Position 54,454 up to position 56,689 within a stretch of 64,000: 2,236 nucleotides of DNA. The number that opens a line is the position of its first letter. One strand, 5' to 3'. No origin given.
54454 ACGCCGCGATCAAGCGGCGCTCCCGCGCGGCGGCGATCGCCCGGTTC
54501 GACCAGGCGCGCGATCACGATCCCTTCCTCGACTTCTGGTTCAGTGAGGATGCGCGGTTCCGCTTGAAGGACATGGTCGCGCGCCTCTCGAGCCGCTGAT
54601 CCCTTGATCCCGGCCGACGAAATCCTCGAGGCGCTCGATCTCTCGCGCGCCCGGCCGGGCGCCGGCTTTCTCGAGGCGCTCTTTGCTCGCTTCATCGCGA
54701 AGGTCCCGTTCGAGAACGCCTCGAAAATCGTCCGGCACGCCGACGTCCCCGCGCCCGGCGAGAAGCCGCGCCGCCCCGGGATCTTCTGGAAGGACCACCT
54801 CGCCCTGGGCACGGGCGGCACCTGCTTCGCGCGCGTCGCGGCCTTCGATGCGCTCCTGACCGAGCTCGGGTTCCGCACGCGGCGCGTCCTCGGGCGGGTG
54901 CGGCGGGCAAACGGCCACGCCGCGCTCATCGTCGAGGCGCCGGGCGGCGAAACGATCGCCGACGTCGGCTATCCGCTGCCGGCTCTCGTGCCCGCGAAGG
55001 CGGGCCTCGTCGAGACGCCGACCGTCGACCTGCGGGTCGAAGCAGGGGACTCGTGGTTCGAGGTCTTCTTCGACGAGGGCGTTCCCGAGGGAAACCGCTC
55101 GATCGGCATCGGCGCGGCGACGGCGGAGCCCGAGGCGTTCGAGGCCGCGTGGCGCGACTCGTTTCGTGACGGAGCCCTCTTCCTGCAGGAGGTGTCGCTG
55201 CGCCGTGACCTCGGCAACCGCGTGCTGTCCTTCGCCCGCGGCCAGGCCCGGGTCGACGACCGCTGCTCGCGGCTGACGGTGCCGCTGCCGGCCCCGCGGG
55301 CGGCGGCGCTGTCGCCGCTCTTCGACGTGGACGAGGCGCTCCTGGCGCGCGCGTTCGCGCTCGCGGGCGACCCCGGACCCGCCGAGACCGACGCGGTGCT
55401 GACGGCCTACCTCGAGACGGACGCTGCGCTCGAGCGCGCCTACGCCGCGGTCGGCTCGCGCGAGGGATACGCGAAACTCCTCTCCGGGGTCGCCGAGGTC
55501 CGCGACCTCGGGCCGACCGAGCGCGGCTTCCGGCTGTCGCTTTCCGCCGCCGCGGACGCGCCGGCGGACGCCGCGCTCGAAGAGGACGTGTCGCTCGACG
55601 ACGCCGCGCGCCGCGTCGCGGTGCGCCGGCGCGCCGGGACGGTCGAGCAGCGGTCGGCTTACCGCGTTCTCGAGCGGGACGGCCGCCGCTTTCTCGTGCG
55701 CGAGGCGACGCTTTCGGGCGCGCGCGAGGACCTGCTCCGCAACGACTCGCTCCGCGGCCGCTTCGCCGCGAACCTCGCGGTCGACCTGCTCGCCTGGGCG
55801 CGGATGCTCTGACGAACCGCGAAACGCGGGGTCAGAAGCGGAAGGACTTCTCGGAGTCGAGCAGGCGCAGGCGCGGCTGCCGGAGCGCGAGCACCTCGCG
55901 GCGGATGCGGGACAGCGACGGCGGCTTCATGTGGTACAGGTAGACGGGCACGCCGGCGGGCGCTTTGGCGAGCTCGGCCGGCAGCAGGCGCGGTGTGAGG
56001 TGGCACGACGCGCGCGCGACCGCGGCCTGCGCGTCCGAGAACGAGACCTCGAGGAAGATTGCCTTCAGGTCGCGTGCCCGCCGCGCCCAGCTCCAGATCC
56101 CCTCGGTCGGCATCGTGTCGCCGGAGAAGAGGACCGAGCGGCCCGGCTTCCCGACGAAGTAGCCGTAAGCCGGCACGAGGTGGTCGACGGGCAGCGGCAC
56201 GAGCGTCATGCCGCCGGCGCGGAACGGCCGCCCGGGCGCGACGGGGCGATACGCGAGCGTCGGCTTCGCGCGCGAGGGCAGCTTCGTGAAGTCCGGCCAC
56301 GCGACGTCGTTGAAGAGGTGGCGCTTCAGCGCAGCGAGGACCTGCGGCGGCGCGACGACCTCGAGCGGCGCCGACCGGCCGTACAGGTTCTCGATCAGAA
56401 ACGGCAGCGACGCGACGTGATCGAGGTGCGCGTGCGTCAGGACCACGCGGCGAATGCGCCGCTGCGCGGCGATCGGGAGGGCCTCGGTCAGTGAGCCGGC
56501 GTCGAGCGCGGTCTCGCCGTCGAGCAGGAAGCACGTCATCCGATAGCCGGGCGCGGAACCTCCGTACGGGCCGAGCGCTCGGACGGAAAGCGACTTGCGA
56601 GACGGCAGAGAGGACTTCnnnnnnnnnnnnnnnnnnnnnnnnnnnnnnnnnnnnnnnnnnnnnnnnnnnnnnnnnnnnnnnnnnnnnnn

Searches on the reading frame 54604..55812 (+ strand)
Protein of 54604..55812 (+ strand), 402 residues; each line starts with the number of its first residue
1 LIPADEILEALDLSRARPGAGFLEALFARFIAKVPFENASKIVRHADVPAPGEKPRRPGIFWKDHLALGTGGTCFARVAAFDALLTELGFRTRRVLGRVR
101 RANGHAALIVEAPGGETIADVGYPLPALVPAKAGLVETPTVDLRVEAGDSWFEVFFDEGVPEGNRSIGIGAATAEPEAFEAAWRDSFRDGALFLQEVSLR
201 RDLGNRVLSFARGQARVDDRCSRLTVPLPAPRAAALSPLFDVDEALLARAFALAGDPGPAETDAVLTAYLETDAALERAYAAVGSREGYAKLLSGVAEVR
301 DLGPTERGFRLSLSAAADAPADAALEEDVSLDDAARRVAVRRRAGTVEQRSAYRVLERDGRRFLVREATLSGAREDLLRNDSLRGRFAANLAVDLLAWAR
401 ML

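Call 52: search_protein_families(library=pfam, proteins=[window:54604-55812:+], max_evalue=0.0001)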
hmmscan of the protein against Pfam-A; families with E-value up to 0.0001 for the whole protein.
window:54604-55812:+ (402 aa): 1 family
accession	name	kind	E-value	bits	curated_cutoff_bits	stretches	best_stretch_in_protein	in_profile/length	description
PF00797.23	Acetyltransf_2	-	1.3e-08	35.3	22.8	1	23-126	5-109/240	N-acetyltransferase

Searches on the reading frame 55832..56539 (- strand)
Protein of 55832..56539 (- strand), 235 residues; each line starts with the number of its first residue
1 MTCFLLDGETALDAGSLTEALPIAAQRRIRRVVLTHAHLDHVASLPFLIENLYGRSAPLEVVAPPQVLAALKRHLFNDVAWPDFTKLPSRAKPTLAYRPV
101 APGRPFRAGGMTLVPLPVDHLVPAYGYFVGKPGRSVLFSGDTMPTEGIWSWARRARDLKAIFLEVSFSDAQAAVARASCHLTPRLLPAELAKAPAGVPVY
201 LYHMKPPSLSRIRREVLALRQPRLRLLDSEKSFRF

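Call 52: search_protein_families(library=pfam, proteins=[window:55832-56539:-], max_evalue=0.0001)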
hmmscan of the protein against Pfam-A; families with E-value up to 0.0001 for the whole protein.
window:55832-56539:- (235 aa): 3 families
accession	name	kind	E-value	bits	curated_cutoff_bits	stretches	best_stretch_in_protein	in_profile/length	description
PF12706.13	Lactamase_B_2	-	1.3e-19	71.1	27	1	25-194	27-191/200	Beta-lactamase superfamily domain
PF00753.33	Lactamase_B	-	5e-11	43.3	22.7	1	25-160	40-168/196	Metallo-beta-lactamase superfamily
PF02112.21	PDEase_II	-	1.5e-10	41.2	23.7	1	27-88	81-145/340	cAMP phosphodiesterases class-II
